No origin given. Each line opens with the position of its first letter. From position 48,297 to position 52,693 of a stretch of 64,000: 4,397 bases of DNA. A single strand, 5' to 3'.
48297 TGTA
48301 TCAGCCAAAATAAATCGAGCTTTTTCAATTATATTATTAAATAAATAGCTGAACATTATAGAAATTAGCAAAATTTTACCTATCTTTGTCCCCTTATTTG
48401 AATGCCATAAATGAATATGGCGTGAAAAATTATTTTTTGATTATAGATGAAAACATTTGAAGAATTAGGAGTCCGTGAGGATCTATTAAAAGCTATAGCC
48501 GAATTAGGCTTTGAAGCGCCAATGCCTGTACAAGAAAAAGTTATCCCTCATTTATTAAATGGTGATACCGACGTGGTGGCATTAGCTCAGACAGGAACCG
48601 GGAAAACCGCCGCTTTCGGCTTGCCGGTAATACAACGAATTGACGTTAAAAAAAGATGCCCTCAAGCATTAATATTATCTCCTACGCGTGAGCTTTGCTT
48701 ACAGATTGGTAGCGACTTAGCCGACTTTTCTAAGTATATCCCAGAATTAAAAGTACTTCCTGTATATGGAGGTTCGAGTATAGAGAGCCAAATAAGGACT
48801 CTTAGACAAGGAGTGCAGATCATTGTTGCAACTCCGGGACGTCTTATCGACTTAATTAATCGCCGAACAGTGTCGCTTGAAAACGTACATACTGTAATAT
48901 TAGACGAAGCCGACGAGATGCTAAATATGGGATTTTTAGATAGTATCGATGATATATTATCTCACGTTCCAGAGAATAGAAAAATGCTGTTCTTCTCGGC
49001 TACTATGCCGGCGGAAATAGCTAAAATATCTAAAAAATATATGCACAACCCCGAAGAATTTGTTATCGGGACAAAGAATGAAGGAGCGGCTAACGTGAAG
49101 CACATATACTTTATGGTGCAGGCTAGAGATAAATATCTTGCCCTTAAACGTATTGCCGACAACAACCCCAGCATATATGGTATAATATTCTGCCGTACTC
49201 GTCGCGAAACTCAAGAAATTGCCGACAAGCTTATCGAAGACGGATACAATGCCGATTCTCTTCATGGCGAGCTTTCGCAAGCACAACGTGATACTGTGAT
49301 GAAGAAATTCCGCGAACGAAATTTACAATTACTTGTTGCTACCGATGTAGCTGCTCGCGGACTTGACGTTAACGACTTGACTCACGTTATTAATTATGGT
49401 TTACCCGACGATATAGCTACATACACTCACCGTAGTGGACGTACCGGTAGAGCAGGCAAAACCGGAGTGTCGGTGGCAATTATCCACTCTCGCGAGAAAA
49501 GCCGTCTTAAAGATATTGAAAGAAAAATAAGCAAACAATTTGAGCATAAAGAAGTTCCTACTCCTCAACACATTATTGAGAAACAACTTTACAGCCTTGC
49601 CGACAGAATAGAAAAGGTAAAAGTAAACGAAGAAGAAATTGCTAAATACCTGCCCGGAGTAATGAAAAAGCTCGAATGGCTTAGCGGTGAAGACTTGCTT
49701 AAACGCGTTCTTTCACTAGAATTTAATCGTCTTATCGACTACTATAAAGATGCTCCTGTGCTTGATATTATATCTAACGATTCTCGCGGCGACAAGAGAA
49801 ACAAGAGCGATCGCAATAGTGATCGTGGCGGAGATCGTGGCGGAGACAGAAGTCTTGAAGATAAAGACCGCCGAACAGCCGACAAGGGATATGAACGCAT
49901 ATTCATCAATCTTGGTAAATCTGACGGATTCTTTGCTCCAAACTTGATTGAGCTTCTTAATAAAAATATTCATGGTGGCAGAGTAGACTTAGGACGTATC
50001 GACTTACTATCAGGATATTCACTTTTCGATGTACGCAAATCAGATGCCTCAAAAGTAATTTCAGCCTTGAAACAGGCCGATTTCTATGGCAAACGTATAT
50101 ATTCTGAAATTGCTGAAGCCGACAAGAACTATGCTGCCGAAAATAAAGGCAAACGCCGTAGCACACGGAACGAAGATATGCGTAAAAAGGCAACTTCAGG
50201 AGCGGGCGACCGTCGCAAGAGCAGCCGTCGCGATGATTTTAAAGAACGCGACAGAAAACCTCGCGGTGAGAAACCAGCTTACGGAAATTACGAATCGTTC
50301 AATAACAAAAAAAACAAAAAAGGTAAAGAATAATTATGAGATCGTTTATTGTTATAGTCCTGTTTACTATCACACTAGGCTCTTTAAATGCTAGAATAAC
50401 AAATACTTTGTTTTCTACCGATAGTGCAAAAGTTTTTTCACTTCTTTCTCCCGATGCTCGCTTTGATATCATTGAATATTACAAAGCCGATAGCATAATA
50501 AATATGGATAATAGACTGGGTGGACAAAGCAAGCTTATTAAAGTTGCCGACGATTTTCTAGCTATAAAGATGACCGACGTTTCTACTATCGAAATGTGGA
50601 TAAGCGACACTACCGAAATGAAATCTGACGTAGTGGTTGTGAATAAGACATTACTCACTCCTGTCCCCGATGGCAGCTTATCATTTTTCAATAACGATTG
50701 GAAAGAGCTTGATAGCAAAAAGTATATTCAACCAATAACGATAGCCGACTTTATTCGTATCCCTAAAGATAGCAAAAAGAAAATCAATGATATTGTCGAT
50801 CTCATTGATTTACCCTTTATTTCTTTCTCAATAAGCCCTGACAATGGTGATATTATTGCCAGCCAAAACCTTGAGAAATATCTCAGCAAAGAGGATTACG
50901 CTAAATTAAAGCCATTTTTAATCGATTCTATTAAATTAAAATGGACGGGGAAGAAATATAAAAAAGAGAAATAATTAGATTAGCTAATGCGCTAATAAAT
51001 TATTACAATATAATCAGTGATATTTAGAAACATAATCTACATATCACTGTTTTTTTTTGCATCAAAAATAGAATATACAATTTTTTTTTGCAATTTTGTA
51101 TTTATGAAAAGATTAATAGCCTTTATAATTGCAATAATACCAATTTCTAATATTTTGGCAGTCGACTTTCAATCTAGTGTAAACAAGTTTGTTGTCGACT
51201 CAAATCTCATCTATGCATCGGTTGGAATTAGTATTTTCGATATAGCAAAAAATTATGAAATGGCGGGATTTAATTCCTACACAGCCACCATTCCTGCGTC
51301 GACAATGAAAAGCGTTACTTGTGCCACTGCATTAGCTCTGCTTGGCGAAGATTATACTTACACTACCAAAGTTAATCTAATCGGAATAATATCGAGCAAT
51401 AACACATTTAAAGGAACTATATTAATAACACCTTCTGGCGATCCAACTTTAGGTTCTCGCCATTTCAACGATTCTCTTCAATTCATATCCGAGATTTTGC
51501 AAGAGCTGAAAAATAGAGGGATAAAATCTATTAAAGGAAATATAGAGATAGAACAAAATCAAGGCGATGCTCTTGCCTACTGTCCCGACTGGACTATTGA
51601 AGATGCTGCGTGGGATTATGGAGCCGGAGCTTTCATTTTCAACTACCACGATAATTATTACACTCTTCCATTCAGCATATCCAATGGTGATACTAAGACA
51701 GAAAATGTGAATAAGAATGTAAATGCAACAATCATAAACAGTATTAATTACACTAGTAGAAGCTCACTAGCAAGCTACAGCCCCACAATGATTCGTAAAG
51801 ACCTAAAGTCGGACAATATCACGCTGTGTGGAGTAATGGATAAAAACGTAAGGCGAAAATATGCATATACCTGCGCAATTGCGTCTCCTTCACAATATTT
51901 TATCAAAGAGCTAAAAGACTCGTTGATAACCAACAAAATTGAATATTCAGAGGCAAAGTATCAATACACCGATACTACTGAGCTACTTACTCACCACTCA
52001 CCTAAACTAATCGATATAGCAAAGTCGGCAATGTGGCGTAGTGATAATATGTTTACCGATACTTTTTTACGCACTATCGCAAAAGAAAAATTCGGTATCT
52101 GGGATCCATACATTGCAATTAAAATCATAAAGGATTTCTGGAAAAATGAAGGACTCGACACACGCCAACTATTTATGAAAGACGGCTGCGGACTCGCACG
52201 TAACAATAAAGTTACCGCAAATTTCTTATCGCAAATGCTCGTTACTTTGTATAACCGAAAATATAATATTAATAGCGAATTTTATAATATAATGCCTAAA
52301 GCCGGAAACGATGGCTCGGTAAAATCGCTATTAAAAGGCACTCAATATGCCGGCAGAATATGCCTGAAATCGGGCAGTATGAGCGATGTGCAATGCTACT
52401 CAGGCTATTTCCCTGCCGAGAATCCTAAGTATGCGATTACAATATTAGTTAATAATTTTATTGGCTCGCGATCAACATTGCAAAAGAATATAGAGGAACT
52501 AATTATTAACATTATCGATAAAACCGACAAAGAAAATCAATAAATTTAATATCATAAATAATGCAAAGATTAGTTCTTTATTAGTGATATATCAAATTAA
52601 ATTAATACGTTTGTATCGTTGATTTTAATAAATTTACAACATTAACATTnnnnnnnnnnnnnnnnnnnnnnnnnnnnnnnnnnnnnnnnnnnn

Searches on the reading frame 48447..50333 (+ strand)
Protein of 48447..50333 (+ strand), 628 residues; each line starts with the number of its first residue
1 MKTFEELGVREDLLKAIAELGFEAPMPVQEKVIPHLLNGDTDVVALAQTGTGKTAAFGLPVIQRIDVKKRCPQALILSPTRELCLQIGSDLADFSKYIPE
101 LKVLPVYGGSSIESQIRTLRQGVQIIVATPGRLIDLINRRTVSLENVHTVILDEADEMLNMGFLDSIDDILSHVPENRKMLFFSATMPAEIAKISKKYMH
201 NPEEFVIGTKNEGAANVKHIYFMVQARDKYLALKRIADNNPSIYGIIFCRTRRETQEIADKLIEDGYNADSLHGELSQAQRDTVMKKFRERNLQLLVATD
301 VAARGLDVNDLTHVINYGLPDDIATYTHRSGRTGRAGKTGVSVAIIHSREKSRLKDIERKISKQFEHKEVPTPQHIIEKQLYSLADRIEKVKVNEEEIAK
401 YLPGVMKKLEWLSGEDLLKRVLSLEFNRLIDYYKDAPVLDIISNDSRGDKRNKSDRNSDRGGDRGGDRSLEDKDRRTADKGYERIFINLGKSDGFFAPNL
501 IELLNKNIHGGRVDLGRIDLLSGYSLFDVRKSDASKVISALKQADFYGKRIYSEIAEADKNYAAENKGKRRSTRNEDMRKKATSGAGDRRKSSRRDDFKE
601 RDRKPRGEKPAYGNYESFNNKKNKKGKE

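Call 40: search_protein_families(library=pfam, proteins=[window:48447-50333:+])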
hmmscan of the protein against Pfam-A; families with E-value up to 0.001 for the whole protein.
window:48447-50333:+ (628 aa): 4 families
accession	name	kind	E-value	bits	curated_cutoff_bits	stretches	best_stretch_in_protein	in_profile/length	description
PF00270.35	DEAD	-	2.2e-50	171.1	26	1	27-193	2-166/167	DEAD/DEAH box helicase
PF00271.37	Helicase_C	-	1.9e-31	109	23.5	1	232-337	5-110/110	Helicase conserved C-terminal domain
PF03880.21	DbpA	-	1.3e-13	51.2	25.6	1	484-552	1-69/72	DbpA RNA binding domain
PF04851.21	ResIII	-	1.3e-07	32.1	22.5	1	27-187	6-162/164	Type III restriction enzyme, res subunit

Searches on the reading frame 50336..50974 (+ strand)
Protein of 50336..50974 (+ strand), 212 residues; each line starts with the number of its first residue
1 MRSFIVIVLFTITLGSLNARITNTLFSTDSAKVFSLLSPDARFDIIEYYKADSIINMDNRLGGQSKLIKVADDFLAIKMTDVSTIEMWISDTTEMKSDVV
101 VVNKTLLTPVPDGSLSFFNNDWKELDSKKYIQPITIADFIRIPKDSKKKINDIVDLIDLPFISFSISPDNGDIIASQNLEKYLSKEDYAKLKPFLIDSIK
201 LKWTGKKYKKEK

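Call 40: search_protein_families(library=pfam, proteins=[window:50336-50974:+])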
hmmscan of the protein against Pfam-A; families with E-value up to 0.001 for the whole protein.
window:50336-50974:+ (212 aa): 1 family
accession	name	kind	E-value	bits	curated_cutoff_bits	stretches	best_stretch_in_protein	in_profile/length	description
PF11644.13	DUF3256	-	4.9e-39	134.3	25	1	17-208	4-195/195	Protein of unknown function (DUF3256)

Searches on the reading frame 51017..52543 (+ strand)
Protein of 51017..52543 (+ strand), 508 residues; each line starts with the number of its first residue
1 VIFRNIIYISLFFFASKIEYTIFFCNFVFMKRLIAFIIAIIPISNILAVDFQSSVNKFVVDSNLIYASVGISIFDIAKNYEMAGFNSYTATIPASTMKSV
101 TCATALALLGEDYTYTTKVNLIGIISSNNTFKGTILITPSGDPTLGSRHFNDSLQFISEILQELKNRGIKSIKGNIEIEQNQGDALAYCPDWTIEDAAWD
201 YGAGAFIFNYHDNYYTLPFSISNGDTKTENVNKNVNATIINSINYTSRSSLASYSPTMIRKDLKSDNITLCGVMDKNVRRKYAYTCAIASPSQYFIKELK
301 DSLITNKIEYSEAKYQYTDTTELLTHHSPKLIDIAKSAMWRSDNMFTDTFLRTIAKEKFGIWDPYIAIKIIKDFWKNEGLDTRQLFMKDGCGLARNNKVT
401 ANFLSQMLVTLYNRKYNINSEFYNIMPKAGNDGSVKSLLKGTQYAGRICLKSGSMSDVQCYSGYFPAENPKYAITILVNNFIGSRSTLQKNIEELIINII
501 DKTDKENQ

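Call 40: search_protein_families(library=pfam, proteins=[window:51017-52543:+])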
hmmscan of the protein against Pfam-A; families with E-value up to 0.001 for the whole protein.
window:51017-52543:+ (508 aa): 1 family
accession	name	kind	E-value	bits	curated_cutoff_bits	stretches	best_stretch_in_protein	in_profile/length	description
PF02113.21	Peptidase_S13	-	4.4e-58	197.5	22.8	1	53-485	3-428/444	D-Ala-D-Ala carboxypeptidase 3 (S13) family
